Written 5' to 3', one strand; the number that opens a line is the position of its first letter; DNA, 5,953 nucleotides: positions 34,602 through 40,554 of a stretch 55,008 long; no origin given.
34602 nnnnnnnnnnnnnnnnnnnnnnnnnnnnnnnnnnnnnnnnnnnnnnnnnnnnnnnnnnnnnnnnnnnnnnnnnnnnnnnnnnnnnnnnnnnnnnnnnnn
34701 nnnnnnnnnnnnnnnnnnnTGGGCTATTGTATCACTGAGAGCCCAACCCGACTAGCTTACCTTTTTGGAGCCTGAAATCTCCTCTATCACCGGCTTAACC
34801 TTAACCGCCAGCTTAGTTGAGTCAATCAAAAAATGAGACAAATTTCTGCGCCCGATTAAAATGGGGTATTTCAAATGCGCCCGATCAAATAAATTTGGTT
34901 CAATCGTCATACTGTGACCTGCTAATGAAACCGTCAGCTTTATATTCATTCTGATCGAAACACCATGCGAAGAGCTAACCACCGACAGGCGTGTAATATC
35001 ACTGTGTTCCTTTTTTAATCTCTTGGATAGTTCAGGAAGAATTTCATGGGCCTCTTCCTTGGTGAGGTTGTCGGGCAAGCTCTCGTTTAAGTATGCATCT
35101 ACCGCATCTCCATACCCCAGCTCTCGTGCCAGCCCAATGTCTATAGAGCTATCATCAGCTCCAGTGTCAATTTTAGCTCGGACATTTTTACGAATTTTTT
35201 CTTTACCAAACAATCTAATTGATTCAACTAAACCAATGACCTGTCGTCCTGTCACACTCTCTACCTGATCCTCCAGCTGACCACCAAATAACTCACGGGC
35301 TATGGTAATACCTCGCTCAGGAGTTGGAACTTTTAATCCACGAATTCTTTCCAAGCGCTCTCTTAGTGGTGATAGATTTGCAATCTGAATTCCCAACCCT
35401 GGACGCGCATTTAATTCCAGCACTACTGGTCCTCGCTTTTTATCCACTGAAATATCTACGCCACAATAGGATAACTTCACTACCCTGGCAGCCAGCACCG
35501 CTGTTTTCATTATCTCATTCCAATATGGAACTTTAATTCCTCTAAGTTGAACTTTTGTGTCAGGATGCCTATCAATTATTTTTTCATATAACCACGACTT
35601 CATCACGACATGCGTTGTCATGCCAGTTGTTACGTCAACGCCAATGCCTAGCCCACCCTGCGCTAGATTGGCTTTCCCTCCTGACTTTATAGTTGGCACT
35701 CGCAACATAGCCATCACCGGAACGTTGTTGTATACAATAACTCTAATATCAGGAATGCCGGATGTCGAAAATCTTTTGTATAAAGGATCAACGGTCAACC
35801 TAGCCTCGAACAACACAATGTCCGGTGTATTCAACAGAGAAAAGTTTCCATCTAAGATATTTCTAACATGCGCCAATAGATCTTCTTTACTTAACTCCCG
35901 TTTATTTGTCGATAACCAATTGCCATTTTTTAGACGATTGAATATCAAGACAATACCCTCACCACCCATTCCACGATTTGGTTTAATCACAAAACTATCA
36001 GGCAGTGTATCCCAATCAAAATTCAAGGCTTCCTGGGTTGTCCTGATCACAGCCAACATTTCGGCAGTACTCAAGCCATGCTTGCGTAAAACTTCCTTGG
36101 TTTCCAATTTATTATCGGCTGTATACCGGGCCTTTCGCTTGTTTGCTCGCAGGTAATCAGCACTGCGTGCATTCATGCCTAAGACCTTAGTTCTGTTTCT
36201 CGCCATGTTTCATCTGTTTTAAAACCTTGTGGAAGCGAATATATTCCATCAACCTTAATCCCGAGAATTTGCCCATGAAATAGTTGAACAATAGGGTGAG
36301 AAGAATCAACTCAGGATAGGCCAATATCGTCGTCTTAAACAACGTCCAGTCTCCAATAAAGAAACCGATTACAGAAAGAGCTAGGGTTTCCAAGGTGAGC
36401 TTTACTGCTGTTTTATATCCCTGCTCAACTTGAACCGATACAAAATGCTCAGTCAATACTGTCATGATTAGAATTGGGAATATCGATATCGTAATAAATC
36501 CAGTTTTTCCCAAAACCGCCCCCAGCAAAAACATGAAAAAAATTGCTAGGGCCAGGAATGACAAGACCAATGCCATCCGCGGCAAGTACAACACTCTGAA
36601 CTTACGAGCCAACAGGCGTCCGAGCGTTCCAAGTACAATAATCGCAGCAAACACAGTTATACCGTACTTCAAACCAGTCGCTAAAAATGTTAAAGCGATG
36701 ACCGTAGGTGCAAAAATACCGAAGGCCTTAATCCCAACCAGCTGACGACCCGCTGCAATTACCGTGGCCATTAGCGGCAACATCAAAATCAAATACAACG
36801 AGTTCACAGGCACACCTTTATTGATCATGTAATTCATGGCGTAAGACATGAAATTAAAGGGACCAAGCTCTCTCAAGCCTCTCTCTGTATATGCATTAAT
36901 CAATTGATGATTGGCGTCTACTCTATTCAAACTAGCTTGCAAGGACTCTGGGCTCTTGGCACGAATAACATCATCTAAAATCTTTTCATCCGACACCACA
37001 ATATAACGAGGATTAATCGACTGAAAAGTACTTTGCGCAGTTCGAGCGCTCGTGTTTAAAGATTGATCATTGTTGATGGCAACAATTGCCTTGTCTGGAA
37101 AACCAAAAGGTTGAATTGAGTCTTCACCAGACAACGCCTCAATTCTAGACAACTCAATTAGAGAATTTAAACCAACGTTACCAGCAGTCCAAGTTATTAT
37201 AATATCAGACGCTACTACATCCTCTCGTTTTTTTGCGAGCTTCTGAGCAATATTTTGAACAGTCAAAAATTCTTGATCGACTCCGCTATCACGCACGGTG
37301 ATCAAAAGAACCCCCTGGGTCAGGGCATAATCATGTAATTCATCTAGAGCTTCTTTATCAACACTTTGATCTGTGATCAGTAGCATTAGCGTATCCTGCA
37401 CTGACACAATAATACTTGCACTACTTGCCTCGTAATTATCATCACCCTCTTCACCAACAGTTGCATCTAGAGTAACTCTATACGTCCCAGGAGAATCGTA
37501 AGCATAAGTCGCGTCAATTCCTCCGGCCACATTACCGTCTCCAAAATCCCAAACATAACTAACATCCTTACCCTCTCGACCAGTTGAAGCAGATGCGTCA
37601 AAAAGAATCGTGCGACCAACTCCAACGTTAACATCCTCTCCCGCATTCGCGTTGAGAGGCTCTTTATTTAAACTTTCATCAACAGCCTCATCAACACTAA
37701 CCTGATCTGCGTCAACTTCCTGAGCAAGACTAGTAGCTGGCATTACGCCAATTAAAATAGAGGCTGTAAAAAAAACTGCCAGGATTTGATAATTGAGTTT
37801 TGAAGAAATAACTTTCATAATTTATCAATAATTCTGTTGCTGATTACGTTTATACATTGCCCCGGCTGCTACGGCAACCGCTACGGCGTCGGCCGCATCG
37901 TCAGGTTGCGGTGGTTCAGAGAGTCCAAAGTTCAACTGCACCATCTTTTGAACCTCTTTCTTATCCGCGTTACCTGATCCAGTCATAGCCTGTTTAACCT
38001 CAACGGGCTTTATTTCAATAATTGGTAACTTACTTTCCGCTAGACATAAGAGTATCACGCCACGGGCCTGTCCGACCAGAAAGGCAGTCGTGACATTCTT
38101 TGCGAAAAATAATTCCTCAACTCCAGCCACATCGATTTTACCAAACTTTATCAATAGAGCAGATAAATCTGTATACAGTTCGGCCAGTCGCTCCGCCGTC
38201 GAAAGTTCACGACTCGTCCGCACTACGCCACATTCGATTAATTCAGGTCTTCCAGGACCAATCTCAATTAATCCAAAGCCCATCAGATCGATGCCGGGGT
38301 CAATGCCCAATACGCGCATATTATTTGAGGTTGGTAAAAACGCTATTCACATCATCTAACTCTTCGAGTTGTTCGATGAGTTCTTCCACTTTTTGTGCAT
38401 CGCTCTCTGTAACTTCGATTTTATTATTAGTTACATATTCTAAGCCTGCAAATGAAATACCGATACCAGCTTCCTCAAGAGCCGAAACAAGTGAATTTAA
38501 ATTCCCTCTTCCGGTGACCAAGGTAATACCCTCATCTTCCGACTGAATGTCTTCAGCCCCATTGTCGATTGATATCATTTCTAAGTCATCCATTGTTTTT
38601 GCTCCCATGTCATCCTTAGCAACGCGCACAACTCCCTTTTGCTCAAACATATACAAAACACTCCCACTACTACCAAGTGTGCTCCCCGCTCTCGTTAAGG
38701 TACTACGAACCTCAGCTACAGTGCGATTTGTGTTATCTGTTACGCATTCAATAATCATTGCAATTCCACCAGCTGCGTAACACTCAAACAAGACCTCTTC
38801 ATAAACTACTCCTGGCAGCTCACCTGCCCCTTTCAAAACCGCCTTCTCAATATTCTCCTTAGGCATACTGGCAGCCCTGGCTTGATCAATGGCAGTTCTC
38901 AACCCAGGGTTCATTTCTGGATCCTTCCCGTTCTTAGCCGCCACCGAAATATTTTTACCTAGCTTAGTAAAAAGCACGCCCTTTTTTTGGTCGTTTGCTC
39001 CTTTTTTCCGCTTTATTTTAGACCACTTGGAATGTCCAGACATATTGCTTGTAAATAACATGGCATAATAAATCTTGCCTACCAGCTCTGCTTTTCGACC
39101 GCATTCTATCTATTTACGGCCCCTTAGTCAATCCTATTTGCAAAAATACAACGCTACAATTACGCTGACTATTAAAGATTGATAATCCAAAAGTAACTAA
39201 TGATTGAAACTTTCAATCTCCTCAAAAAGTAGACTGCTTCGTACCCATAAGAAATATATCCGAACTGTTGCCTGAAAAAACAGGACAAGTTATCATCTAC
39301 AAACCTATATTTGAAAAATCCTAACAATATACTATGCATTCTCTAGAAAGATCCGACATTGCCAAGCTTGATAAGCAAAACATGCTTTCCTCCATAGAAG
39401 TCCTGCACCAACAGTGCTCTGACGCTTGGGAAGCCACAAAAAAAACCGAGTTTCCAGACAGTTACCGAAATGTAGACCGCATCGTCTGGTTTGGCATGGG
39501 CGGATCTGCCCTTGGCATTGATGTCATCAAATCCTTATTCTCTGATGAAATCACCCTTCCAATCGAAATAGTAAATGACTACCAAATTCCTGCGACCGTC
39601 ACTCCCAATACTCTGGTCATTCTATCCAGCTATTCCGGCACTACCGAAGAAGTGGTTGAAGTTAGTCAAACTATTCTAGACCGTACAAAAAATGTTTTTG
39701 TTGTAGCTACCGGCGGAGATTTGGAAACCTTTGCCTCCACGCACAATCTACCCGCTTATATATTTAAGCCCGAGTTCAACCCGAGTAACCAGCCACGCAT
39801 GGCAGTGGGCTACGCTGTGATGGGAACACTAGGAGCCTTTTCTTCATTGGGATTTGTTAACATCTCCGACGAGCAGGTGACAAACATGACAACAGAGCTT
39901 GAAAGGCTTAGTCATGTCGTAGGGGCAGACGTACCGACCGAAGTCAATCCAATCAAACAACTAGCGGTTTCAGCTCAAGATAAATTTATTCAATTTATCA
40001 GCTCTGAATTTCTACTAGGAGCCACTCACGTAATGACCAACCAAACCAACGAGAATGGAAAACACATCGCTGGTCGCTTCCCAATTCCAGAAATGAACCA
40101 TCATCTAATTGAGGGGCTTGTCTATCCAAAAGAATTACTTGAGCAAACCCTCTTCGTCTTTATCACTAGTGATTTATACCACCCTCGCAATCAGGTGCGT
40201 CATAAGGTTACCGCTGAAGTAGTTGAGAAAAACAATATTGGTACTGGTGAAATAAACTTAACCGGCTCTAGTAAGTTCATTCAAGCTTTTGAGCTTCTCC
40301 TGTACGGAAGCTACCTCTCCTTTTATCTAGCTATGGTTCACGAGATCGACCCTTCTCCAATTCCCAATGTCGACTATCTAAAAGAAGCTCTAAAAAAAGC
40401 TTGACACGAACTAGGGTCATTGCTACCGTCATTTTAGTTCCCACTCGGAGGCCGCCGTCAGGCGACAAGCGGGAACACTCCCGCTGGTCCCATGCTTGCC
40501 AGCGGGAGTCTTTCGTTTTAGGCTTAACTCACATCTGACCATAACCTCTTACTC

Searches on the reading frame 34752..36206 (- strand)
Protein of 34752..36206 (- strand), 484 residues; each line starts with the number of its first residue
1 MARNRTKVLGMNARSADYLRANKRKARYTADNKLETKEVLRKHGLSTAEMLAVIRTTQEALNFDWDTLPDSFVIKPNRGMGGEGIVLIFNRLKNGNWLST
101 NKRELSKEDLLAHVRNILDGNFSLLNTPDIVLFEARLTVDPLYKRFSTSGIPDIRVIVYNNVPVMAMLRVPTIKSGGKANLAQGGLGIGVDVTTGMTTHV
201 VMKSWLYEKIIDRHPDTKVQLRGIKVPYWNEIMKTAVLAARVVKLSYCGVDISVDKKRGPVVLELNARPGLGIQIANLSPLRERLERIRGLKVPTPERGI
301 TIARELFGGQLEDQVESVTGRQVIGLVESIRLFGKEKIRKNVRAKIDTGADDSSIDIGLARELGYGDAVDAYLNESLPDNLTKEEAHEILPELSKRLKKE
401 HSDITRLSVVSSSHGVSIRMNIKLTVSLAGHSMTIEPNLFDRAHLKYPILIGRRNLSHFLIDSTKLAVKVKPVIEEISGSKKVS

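Call 64: search_protein_families(library=pfam, proteins=[window:34752-36206:-], max_evalue=0.001)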
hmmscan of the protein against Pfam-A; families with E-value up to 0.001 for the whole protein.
window:34752-36206:- (484 aa): 5 families
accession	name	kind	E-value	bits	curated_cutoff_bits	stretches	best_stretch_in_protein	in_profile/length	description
PF14397.11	ATPgrasp_ST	-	5.4e-65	219.8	31.4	1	19-288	8-276/278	Sugar-transfer associated ATP-grasp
PF05618.17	Zn_protease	-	1.8e-09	38.1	27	1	403-460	66-124/138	Putative ATP-dependent zinc protease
PF08443.16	RimK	-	1.8e-08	34.7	21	1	231-271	130-169/188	RimK-like ATP-grasp domain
PF02655.19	ATP-grasp_3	-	2.3e-07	31.5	23.2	0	30-91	1-53/160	ATP-grasp domain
PF14398.11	ATPgrasp_YheCD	-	0.00056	19.7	26.8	0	234-271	187-229/255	YheC/D like ATP-grasp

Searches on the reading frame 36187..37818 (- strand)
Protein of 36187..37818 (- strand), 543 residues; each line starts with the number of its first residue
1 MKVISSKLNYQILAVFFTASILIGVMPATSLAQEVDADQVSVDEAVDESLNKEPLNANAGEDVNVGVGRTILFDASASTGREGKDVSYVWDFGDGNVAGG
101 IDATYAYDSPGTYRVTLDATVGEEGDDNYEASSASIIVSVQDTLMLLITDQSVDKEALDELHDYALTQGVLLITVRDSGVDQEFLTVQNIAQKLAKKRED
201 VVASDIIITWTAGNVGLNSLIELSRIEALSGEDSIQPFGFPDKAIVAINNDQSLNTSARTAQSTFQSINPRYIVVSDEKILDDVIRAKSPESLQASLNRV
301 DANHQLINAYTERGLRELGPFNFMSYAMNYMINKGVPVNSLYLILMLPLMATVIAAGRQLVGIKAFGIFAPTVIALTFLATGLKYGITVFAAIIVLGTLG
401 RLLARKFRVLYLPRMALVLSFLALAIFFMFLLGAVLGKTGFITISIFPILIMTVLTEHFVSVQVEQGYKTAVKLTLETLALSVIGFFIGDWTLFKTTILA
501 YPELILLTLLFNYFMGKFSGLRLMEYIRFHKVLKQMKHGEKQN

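Call 65: search_protein_families(library=pfam, proteins=[window:36187-37818:-], max_evalue=0.001)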
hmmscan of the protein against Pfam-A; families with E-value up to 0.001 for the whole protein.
window:36187-37818:- (543 aa): 3 families
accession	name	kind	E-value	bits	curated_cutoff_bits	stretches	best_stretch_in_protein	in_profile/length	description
PF14402.11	7TM_transglut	-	5.1e-30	105.2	25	1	340-532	54-247/248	7 transmembrane helices usually fused to an inactive transglutaminase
PF18911.6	PKD_4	-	1.8e-17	63.6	27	1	52-128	2-77/85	PKD domain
PF00801.26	PKD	-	2e-10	40.9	23.5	1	65-120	11-66/80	PKD domain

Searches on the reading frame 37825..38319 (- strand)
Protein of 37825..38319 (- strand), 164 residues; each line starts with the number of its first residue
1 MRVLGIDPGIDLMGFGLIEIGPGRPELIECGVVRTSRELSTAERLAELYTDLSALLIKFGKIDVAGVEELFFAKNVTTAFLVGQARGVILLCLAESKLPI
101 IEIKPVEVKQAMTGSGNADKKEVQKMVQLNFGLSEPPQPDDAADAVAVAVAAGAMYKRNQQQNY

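Call 65: search_protein_families(library=pfam, proteins=[window:37825-38319:-], max_evalue=0.001)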
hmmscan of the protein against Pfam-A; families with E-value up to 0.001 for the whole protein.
window:37825-38319:- (164 aa): 1 family
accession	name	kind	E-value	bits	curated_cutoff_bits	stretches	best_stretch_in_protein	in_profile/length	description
PF02075.23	RuvC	-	1.6e-38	132.4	22.2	1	3-151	1-147/148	Crossover junction endodeoxyribonuclease RuvC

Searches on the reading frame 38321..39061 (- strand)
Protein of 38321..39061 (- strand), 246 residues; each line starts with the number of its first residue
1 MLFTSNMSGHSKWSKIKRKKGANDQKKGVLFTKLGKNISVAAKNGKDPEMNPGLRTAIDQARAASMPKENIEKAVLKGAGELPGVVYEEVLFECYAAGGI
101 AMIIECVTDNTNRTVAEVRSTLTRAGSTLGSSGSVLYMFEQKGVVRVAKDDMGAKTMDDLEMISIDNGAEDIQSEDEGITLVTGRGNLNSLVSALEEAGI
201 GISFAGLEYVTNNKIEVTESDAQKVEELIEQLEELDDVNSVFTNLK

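Call 65: search_protein_families(library=pfam, proteins=[window:38321-39061:-], max_evalue=0.001)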
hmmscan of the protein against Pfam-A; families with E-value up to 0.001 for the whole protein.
window:38321-39061:- (246 aa): 2 families
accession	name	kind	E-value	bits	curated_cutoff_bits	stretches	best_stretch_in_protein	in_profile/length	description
PF01709.26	Transcrip_reg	-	1.7e-48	164.8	27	1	87-245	1-160/160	TACO1/YebC second and third domain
PF20772.2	TACO1_YebC_N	-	1.4e-29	102.8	36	1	11-81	1-73/73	TACO1/YebC protein N-terminal domain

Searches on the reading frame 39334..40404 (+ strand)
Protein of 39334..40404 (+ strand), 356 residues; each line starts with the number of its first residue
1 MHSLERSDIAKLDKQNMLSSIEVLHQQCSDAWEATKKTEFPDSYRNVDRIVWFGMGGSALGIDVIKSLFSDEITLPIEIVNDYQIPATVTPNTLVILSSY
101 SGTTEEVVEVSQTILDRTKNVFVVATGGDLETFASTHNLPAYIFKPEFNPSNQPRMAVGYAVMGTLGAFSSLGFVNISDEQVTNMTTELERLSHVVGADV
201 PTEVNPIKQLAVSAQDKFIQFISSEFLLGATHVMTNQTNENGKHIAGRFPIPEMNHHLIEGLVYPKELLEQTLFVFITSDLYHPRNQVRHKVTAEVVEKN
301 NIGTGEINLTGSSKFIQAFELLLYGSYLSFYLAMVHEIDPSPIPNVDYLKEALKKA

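Call 65: search_protein_families(library=pfam, proteins=[window:39334-40404:+], max_evalue=0.001)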
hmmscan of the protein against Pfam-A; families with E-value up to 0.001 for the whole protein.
window:39334-40404:+ (356 aa): 1 family
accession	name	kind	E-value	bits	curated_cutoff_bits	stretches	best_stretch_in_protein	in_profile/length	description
PF10432.14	bact-PGI_C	-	4.8e-29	101.7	24.5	1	204-353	2-151/151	Bacterial phospho-glucose isomerase C-terminal SIS domain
